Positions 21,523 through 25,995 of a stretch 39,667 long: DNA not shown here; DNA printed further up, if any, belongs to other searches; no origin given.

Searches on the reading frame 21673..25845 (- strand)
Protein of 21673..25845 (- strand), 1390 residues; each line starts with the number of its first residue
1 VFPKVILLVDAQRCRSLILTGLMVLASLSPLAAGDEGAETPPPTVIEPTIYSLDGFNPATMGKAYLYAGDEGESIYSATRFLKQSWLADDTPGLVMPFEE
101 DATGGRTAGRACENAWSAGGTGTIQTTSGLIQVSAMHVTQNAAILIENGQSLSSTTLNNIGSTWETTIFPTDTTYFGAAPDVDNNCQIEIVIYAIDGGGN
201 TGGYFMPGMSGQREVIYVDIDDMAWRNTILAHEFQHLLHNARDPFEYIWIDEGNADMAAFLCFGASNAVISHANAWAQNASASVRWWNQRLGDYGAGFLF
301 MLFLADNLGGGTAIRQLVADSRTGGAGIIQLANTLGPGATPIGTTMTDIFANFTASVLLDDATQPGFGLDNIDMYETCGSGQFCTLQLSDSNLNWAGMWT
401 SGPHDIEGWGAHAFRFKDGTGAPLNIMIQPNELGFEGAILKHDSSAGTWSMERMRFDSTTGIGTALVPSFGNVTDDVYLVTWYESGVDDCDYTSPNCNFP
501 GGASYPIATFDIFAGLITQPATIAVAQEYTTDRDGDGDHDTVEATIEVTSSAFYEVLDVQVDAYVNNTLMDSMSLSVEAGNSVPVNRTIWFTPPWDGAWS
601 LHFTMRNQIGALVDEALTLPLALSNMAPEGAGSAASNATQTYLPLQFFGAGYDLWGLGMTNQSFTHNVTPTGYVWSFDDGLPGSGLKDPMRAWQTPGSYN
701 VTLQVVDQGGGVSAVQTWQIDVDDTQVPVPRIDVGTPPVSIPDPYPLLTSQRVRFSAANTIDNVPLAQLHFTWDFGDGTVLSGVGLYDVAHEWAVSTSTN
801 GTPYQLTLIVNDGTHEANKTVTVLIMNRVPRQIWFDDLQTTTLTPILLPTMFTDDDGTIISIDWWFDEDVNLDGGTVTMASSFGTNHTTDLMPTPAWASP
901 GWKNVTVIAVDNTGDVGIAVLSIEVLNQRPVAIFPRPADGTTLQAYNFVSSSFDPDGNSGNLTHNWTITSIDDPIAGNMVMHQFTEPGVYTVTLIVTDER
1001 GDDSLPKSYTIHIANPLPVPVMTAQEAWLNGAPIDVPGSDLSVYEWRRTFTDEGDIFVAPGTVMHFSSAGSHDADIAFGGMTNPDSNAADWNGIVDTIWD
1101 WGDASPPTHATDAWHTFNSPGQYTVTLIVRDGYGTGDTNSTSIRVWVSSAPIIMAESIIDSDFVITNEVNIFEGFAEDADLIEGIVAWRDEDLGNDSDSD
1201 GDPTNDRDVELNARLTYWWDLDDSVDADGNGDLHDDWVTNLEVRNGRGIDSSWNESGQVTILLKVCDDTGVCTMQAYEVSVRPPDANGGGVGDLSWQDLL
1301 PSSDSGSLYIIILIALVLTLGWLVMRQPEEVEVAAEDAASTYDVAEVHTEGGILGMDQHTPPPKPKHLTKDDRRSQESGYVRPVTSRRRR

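Call 11: search_protein_families(library=pfam, proteins=[window:21673-25845:-])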
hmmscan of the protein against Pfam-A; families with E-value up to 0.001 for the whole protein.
window:21673-25845:- (1390 aa): 4 families
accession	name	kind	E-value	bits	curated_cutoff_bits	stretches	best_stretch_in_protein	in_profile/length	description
PF18911.6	PKD_4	-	6.2e-32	110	27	4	662-722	26-85/85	PKD domain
PF00801.26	PKD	-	4.9e-15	55.7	23.5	1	1094-1136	29-72/80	PKD domain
PF18981.6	InlK_D3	-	1.7e-06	28.4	25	0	983-1013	45-75/75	Internalin K domain (D3/D4)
PF05345.18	He_PIG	-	0.00019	22.3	24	0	1118-1145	68-95/96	Putative Ig domain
